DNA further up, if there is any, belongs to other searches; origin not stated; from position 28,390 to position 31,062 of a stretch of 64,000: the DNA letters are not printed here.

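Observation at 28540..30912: Specific catalytic-motif lesions in the PolB homolog: exonuclease dead, polymerase motif C degenerate, DNA-binding motifs retained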

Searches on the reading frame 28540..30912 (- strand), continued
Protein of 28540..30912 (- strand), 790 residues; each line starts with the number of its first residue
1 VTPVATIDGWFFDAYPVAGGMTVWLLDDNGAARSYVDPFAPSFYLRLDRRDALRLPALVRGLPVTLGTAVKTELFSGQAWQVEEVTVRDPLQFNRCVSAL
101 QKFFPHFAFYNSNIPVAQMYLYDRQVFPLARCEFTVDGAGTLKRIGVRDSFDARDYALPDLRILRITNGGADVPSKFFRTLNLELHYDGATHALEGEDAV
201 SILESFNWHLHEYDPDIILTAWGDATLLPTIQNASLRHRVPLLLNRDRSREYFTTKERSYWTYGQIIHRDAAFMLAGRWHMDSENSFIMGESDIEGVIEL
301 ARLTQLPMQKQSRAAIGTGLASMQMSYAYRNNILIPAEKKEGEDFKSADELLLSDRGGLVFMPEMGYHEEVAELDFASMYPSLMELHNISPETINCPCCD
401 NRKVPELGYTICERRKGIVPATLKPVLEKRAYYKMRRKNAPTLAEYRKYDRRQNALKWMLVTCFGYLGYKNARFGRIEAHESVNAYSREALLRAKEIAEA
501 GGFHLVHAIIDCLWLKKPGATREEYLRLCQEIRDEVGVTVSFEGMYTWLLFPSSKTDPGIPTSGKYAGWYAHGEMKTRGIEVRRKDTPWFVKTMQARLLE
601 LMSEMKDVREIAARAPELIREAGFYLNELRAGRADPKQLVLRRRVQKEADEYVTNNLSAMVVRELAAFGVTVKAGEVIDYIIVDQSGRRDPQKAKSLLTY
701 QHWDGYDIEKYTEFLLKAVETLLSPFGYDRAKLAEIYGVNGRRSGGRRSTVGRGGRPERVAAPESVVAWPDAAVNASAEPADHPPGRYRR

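Call 75: search_protein_families(library=ncbifam, proteins=[L088:3477-5684:+, L089:3099-5267:+, L088:2414-3166:+, L088:3169-3474:+], max_evalue=0.001)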
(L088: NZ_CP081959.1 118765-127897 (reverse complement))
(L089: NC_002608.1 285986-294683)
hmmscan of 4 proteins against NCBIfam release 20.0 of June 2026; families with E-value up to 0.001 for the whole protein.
L088:3477-5684:+ (735 aa): 9 families
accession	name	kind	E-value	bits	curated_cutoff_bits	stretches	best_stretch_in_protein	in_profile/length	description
NF004418.0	PRK05761.1-4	subfamily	1.3e-276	919.5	692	1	1-734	1-715/717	type B DNA-directed DNA polymerase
NF004416.0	PRK05761.1-2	equivalog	8e-100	335.1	516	1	105-710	73-647/665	type B DNA-directed DNA polymerase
NF004417.0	PRK05761.1-3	equivalog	2.6e-26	91.9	780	1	289-683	430-817/858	DNA-directed DNA polymerase I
TIGR00592.1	pol2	superfamily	5.1e-25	87.7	239.95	1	340-677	800-1135/1176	DNA polymerase (pol2)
NF004421.0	PRK05762.1-2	equivalog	2.2e-21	75.9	570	1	341-672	412-745/795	DNA polymerase II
NF004419.0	PRK05761.1-5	equivalog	3.6e-19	68.2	1285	1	332-697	543-898/932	DNA-directed DNA polymerase I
NF004422.0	PRK05762.1-4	equivalog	2.3e-14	52.7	1103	1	337-644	400-704/789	DNA polymerase II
NF004415.0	PRK05761.1-1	equivalog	1.6e-13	49.5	1289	1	292-541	442-697/883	DNA-directed DNA polymerase I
NF004420.0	PRK05762.1-1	equivalog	1.4e-12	47.1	1435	1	339-644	398-698/783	DNA polymerase II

L089:3099-5267:+ (722 aa): 9 families
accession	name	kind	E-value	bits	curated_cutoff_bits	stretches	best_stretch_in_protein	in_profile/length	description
NF004418.0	PRK05761.1-4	subfamily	0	1468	692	1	1-716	1-716/717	type B DNA-directed DNA polymerase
NF004416.0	PRK05761.1-2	equivalog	3.8e-104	349.4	516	1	97-693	80-649/665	type B DNA-directed DNA polymerase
NF004417.0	PRK05761.1-3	equivalog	4.1e-34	117.7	780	1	270-700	427-851/858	DNA-directed DNA polymerase I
TIGR00592.1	pol2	superfamily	1.1e-27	96.6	239.95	1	323-690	800-1175/1176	DNA polymerase (pol2)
NF004419.0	PRK05761.1-5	equivalog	3.8e-24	84.7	1285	1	323-700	552-920/932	DNA-directed DNA polymerase I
NF004415.0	PRK05761.1-1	equivalog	2.7e-22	78.5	1289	1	324-699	495-863/883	DNA-directed DNA polymerase I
NF004421.0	PRK05762.1-2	equivalog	2.8e-20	72.2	570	1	324-700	412-787/795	DNA polymerase II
NF004422.0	PRK05762.1-4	equivalog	1.6e-15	56.6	1103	1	320-633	400-713/789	DNA polymerase II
NF004420.0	PRK05762.1-1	equivalog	1e-13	50.8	1435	1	321-639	397-713/783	DNA polymerase II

L088:2414-3166:+ (250 aa): 0 families

L088:3169-3474:+ (101 aa): 0 families
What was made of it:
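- On PolB2 / G2 group of B-family DNA polymerases: NF004418 scores 1468 bits on Halobacterium PolB2 (call 75).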
